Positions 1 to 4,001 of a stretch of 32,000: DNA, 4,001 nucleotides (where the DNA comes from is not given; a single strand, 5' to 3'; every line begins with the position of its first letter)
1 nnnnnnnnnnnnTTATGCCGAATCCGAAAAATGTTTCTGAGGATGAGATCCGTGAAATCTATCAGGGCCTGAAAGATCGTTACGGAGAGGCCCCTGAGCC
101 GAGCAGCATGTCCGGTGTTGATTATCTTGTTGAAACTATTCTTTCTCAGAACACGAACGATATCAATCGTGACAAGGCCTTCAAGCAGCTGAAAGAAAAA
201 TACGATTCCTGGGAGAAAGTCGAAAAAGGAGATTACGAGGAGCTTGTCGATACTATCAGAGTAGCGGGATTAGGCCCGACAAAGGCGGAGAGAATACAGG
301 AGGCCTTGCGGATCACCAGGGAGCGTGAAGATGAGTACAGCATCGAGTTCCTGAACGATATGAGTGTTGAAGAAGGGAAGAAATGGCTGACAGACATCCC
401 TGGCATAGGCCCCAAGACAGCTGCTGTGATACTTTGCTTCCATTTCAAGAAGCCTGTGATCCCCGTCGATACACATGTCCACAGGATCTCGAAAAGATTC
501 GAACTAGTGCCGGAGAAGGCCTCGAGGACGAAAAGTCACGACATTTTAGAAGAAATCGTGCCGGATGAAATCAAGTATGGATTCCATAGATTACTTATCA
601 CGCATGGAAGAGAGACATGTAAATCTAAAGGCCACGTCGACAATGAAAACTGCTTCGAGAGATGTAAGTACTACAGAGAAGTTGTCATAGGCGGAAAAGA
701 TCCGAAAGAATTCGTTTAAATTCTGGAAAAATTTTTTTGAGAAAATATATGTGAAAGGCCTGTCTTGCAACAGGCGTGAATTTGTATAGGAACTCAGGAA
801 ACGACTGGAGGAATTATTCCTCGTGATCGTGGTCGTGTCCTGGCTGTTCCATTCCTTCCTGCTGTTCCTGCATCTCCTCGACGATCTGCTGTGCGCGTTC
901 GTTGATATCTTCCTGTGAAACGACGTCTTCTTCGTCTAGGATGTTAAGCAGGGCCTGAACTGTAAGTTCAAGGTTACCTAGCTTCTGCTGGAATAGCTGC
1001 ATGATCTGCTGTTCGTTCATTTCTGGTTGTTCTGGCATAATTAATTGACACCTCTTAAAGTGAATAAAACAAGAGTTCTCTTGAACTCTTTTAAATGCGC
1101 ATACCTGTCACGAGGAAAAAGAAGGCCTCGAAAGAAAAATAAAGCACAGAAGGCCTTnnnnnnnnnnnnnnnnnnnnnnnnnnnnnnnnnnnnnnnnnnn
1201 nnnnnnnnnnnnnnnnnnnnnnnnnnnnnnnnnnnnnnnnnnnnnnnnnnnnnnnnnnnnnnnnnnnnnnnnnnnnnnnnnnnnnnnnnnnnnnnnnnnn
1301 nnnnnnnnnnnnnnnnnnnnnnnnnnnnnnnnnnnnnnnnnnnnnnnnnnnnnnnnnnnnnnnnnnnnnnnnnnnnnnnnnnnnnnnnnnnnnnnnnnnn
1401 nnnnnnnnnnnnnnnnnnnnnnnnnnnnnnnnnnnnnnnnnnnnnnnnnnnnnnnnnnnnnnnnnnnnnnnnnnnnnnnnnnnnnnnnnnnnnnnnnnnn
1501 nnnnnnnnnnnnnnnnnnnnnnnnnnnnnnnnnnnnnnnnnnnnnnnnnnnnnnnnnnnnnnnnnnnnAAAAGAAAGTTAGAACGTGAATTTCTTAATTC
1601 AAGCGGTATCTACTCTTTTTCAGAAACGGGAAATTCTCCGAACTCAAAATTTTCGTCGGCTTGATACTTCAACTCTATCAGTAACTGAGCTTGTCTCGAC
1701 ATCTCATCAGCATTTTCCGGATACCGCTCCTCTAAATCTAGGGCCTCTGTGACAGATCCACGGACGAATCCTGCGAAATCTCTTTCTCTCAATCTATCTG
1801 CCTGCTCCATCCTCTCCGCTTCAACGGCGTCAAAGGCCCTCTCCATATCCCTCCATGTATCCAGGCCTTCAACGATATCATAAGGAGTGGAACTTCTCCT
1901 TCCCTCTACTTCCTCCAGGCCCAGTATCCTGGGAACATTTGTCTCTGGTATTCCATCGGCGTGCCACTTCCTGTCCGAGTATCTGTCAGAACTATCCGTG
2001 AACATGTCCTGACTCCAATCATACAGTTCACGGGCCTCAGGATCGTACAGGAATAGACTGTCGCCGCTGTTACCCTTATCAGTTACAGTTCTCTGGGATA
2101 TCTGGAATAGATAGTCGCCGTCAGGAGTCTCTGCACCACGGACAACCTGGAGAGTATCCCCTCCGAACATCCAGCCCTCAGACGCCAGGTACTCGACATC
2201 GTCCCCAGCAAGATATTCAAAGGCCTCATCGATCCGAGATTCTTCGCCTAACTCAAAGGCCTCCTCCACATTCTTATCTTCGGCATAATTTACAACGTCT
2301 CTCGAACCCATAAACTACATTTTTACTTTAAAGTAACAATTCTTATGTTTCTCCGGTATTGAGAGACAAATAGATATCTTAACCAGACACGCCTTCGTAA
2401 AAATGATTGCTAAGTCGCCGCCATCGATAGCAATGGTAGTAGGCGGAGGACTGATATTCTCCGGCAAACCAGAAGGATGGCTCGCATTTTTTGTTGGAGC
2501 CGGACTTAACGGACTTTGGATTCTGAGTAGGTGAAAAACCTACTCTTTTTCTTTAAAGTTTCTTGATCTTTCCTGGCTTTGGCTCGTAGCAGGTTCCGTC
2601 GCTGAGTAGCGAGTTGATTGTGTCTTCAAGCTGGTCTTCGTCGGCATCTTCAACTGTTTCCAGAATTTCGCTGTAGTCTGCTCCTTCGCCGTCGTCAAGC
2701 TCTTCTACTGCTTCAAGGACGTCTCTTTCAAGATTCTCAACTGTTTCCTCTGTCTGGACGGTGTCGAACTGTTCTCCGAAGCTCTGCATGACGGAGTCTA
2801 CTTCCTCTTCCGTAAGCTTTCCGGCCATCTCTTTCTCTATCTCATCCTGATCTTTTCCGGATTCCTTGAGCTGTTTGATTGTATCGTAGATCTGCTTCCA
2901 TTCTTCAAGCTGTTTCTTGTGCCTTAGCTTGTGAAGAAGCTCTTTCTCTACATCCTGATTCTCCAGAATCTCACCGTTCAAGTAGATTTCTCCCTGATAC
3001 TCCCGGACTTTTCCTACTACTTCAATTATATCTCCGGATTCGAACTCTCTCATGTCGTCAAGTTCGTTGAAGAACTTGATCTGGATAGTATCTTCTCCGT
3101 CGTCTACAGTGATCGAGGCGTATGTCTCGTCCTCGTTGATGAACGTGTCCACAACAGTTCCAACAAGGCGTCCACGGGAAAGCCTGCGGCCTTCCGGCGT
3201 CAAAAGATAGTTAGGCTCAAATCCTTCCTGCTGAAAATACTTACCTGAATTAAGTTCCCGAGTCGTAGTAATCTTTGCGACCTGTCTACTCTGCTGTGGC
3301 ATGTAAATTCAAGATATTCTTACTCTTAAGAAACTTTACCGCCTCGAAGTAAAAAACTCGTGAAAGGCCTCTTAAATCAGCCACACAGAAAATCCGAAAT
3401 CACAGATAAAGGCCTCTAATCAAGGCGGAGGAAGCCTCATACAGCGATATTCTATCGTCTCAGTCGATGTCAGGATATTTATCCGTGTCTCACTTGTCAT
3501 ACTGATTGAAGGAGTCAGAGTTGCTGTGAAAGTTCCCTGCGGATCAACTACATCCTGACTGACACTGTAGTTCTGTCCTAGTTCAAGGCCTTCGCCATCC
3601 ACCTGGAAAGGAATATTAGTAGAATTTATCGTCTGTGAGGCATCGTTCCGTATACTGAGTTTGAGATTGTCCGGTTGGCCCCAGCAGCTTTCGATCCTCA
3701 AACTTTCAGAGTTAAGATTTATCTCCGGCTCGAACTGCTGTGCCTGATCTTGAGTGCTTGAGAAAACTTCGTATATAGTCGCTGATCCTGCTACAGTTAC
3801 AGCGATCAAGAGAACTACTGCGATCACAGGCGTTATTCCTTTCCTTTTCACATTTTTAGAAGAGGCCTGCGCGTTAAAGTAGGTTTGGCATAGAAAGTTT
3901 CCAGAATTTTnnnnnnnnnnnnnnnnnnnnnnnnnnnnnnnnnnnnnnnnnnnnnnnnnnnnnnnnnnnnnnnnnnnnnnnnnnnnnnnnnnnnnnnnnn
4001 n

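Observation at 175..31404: Roughly 20-fold over-representation of the palindromic hexamer AGGCCT across genes and spacers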

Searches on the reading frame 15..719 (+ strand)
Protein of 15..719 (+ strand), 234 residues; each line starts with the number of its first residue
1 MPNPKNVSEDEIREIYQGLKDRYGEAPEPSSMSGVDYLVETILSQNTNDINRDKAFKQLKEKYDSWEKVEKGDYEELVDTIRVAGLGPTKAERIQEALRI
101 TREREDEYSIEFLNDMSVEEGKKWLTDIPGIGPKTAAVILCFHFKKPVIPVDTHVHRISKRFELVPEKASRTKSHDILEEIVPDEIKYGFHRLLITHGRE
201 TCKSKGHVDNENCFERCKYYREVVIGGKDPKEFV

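Call 7: search_protein_families(library=pfam, proteins=[window:15-719:+], max_evalue=0.01)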
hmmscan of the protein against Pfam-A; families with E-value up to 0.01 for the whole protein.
window:15-719:+ (234 aa): 6 families
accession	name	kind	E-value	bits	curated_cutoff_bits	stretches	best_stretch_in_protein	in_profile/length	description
PF00730.31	HhH-GPD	-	5e-18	65.9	26.2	1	39-183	1-107/108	HhH-GPD superfamily base excision DNA repair protein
PF00633.29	HHH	-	5.1e-08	32.8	24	1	123-142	11-30/30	Helix-hairpin-helix motif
PF14520.12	HHH_5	-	1.8e-07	32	27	0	57-99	16-56/57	Helix-hairpin-helix domain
PF12826.13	HHH_2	-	0.00038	21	27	0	57-97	17-54/64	Helix-hairpin-helix motif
PF12482.14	DUF3701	-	0.0051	17.4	26.9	0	120-142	46-68/93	Phage integrase protein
PF11798.14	IMS_HHH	-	0.0082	16.8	24.4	0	125-138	13-26/32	IMS family HHH motif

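Call 10: search_solved_structures(query=window:15-719:+, max_evalue=0.001, show_alignments=0)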
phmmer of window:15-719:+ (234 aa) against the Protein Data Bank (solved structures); distinct sequences matched with E-value up to 0.001: 33.
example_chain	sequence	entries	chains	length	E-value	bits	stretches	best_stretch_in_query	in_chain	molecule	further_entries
8a5c_A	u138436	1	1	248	8.9e-36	127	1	17-220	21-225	Endonuclease III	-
8a5f_A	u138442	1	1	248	4.4e-35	124.7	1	17-220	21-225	Endonuclease III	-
4unf_A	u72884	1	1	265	5.5e-35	124.4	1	17-220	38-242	ENDONUCLEASE III-1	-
8a5g_A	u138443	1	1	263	5.1e-22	82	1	16-206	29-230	Endonuclease III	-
4uob_A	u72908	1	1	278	5.6e-20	75.3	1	16-206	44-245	ENDONUCLEASE III-3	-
2abk_A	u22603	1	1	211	6.4e-16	62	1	31-220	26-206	ENDONUCLEASE III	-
9nzc_A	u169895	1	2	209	1.6e-14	57.5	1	36-211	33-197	Endonuclease III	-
9nzd_A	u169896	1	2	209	1e-13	54.8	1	36-211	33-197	Endonuclease III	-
1orn_A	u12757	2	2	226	1.2e-13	54.6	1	35-205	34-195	Endonuclease III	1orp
1p59_A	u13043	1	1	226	1.6e-13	54.2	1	35-205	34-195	Endonuclease III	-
7yhq_A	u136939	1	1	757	4e-08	36.5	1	65-168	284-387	Sex-determining region Y protein,DNA glycosylase/AP lyase ROS1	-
7rds_A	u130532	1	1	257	9.2e-08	35.3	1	124-203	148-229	Isoform 3 of Endonuclease III-like protein 1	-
7rdt_A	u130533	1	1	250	1.6e-07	34.6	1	125-203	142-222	Isoform 3 of Endonuclease III-like protein 1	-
7yho_A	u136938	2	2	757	2e-07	34.2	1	65-168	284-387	Sex-determining region Y protein,DNA glycosylase/AP lyase ROS1 | Sex-determining region Y protein,REPRESSOR OF SILENCING 1,DNA glycosylase/AP lyase ROS1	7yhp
1kea_A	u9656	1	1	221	1.6e-06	31.3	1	38-162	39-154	Possible G-T mismatches repair enzyme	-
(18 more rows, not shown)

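Call 11: search_protein_families(library=ncbifam, proteins=[window:15-719:+], max_evalue=0.01)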
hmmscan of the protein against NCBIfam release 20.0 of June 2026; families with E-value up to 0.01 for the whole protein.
window:15-719:+ (234 aa): 8 families
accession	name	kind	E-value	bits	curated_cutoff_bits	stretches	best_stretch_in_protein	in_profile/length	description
NF053634.1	MonDNAglycDR2438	equivalog_domain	3.5e-43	147.7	400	1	16-220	2-207/219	monofunctional DNA glycosylase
TIGR01083.1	nth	equivalog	8.3e-32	110.4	211.7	1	30-205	23-188/192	endonuclease III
NF007978.0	PRK10702.1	equivalog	4.1e-20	72.3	405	1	32-206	27-191/211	endonuclease III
TIGR00588.1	ogg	subfamily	1.7e-11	43.8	397.85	1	75-174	172-272/310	8-oxoguanine DNA-glycosylase (ogg)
NF010494.0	PRK13913.1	equivalog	1.5e-07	31.5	192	1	36-162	34-162/220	3-methyladenine DNA glycosylase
TIGR01084.1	mutY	equivalog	1.1e-06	28.5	286.5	1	121-205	105-193/277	A/G-specific adenine glycosylase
NF010488.0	PRK13910.1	equivalog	0.00011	21.7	471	1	123-172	73-123/290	adenine-specific DNA glycosylase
TIGR02757.1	TIGR02757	hypoth_equivalog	0.0031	17.4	139.2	1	143-190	168-220/229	TIGR02757 family protein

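Call 32: find_encoding_contigs(protein=window:15-719:+, flank=10000, max_places=4)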
Protein window:15-719:+ (234 aa): no gene with exactly this product is on record in the collection.

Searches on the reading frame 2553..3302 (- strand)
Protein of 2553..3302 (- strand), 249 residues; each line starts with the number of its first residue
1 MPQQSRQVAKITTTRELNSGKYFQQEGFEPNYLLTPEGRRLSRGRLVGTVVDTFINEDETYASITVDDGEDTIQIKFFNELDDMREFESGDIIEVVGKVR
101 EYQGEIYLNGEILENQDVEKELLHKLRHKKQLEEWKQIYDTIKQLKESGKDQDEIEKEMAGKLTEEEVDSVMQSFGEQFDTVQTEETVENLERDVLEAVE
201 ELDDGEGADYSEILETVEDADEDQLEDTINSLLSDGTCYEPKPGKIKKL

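Call 7: search_protein_families(library=pfam, proteins=[window:2553-3302:-], max_evalue=0.01)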
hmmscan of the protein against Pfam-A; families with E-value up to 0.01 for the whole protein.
window:2553-3302:- (249 aa): 1 family
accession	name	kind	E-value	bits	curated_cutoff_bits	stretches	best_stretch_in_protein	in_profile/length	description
PF01336.31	tRNA_anti-codon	-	4.6e-09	36.5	27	1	46-109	3-68/75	OB-fold nucleic acid binding domain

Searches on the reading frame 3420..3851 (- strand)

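Call 7: search_protein_families(library=pfam, proteins=[window:3420-3851:-], max_evalue=0.01)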
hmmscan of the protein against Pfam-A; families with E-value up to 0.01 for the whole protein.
window:3420-3851:- (143 aa): 1 family
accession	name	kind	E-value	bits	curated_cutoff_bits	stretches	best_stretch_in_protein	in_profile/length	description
PF07790.16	Pilin_N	-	6.8e-06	27.3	25.2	1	4-87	1-76/78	Archaeal Type IV pilin, N-terminal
